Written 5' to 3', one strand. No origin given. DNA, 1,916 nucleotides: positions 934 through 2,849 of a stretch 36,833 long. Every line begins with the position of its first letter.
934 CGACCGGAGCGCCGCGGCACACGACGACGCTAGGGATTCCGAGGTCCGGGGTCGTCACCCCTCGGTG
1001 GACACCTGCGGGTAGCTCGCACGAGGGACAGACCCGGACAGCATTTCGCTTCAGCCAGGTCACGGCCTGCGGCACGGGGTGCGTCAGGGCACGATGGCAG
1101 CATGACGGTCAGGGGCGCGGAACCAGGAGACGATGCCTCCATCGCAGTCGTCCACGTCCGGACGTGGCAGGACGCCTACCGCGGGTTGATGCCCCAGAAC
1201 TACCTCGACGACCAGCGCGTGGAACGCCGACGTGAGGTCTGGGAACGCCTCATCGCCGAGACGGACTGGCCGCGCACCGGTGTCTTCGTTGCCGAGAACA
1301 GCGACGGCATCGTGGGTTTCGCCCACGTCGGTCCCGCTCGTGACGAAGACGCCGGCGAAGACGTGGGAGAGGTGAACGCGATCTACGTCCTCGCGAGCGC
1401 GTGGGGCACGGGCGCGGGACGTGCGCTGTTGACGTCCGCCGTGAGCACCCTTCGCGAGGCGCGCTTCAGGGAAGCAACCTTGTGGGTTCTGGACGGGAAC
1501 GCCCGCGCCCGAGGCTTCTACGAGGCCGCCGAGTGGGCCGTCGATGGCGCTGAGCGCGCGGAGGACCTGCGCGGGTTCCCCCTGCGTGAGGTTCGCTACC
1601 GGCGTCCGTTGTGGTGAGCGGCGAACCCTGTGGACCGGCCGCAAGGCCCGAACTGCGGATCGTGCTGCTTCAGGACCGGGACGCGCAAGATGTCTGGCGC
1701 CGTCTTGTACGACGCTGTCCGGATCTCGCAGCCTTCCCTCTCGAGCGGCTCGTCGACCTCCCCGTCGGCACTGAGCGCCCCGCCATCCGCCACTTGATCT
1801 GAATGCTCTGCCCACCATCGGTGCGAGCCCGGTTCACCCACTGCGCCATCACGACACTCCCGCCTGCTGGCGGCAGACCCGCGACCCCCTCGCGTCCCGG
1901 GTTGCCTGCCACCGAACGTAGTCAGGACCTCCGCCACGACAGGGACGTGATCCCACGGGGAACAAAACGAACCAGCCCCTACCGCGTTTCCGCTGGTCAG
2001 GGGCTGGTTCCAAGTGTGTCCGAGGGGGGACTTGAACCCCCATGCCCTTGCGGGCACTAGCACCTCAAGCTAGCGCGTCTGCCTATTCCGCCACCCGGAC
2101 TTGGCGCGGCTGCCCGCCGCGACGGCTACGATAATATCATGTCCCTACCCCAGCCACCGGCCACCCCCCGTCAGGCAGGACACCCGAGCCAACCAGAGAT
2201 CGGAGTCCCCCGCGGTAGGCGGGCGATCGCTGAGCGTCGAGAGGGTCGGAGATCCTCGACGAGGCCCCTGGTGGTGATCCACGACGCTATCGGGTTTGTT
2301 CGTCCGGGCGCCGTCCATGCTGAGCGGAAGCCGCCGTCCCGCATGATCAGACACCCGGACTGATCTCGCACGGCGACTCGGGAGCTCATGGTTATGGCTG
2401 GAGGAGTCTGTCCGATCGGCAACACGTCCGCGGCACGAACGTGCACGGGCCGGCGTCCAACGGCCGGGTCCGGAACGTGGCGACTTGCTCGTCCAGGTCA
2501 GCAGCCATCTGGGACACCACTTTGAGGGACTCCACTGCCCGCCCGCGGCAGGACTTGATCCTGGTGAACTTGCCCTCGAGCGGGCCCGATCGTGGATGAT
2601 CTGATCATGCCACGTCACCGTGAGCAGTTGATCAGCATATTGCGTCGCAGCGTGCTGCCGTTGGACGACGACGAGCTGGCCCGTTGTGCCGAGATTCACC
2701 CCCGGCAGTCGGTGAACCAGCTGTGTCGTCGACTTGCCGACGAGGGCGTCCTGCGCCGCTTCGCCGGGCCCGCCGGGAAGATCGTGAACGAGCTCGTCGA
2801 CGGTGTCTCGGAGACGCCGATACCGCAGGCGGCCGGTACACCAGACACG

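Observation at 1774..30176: Three copies of the tRNA-Leu 3' end plus downstream flank: two direct copies bracket 24.8 kb, and the tRNA-linked copy is inverted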

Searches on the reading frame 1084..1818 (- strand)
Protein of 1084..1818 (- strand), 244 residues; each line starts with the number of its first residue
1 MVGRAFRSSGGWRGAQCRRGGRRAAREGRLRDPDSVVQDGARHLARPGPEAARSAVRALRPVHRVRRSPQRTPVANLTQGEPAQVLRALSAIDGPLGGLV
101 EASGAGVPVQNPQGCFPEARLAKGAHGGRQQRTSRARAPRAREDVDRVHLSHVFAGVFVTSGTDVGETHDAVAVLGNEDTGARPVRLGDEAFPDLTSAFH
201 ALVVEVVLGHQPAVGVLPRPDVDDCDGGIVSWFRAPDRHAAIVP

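Call 9: search_protein_families(library=pfam, proteins=[window:1084-1818:-], max_evalue=0.01)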
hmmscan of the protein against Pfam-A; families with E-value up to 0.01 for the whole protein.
window:1084-1818:- (244 aa): 0 families

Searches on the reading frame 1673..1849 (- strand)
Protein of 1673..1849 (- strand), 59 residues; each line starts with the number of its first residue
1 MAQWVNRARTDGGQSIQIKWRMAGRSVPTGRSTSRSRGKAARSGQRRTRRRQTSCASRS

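Call 21: search_protein_families(library=pfam, proteins=[window:1673-1849:-], max_evalue=10)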
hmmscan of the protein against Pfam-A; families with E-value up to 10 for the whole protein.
seq(59 aa): 0 families

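Call 22: search_protein_families(library=phrogs, proteins=[window:1673-1849:-], max_evalue=10)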
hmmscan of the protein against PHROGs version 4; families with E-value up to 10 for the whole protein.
seq(59 aa): 0 families
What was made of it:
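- Tried and rejected: Pfam and PHROGs scans of the short peptides gave nothing (calls 21, 22).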

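Call 31: find_homologous_proteins(query=window:1673-1849:-, max_evalue=10)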
Query seq(59 aa) (59 aa): 2 proteins with E <= 10 among 2 candidates.
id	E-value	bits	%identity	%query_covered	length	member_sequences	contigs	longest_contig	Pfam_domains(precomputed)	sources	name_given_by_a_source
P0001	5.8e-7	47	58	78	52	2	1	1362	-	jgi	jgi:hypothetical protein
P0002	4.5e-6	44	96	42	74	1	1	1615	-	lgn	-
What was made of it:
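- A 59-aa ORF beginning in copy A found two proteins with the same N-terminus (call 31).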

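Call 33: find_encoding_contigs(protein=P0002, flank=10000)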
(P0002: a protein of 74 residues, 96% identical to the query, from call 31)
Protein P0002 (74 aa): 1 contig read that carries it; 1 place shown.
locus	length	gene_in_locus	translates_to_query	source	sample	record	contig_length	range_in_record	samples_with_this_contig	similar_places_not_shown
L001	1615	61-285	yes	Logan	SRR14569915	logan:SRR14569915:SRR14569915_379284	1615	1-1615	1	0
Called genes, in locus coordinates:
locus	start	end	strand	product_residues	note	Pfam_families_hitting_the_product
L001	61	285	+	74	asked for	-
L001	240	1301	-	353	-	PF13808:DDE_Tnp_1_assoc, PF01609:DDE_Tnp_1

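Call 34: find_encoding_contigs(protein=P0001, flank=10000)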
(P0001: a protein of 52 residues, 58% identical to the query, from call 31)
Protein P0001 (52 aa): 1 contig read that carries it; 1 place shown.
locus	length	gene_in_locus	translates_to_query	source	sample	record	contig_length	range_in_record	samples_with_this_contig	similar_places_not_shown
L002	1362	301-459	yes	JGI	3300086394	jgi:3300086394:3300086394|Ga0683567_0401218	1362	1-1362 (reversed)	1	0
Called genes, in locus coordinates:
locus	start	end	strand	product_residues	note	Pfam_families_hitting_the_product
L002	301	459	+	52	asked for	-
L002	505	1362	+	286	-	?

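Call 35: search_protein_families(library=pfam, proteins=[P0001, P0002], max_evalue=10)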
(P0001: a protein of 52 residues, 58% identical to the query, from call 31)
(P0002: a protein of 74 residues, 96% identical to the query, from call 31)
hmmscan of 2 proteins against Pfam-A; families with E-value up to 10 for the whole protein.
P0001 (52 aa): 0 families

P0002 (74 aa): 0 families

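Call 38: search_protein_families(library=pfam, proteins=[L002:505-1362:+], max_evalue=0.01)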
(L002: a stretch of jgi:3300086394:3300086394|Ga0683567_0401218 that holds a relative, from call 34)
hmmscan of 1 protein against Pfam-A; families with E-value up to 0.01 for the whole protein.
L002:505-1362:+ (286 aa): 1 family
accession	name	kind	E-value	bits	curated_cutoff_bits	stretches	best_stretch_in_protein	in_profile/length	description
PF00589.27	Phage_integrase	-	5.3e-08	33.3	27.1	0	143-169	26-52/172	Phage integrase family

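Call 41: find_related_loci(query=L002:460-1362:+, collection=genome_contigs, flank=10000)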
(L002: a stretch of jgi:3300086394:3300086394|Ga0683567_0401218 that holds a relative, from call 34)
Query L002:460-1362:+ (301 aa) in genome_contigs; peptide patterns used: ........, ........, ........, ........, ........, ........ (x = any residue, [..] = any of these).
87 stretches matched a pattern; 2 encode a relative of the query (tblastn E <= 1e-3); 2 distinct loci.
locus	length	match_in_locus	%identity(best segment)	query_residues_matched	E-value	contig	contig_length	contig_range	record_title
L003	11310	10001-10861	52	2-294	5e-93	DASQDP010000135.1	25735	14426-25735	MAG TPA_asm: Nocardioidaceae bacterium isolate SMAG_U11730 k141_579376, whole genome shotgun sequence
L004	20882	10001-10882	55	1-301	2e-101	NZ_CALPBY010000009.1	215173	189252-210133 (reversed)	Cellulosimicrobium sp. Marseille-Q4280 contig00009, whole genome shotgun sequence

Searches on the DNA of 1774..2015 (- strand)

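Call 25: search_dna_similar(query=window:1774-2015:-, collection=phages, mode=distant, max_evalue=0.01)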
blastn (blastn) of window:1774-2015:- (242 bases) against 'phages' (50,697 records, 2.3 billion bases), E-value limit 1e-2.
No match.

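Call 26: search_dna_similar(query=window:1774-2015:-, collection=plasmids, mode=distant, max_evalue=0.01)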
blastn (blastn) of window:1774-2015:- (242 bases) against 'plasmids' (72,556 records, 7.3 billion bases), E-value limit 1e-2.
No match.
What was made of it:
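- Tried and rejected: The flank DNA against the phage and plasmid collections (blastn, distant mode) gave no match (calls 25, 26).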

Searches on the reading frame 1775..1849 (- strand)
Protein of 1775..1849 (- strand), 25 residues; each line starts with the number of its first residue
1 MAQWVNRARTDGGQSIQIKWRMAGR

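Call 21: search_protein_families(library=pfam, proteins=[window:1775-1849:-], max_evalue=10)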
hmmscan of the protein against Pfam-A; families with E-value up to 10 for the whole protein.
seq(25 aa): 0 families

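Call 22: search_protein_families(library=phrogs, proteins=[window:1775-1849:-], max_evalue=10)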
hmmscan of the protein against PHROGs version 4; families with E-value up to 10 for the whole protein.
seq(25 aa): 0 families

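Call 27: search_dna_similar(query=window:1775-1849:-, collection=plasmids, mode=protein, max_evalue=10, max_rows=30)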
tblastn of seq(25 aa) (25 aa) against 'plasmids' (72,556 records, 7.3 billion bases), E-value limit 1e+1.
No match.

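Call 28: search_dna_similar(query=window:1775-1849:-, collection=phages, mode=protein, max_evalue=10, max_rows=30)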
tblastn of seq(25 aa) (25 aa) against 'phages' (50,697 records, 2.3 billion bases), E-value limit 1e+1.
No match.
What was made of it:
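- Tried and rejected: The 25-aa peptide by tblastn against the same collections gave no match (calls 27, 28).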

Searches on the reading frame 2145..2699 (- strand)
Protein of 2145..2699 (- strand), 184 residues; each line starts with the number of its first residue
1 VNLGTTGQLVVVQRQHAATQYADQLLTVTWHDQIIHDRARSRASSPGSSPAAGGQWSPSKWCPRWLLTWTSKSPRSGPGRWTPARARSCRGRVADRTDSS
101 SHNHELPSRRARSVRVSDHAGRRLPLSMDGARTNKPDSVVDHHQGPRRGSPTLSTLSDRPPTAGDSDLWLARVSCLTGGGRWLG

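Call 56: search_protein_families(library=pfam, proteins=[window:2145-2699:-], max_evalue=0.01)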
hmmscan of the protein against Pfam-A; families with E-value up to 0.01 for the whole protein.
window:2145-2699:- (184 aa): 0 families
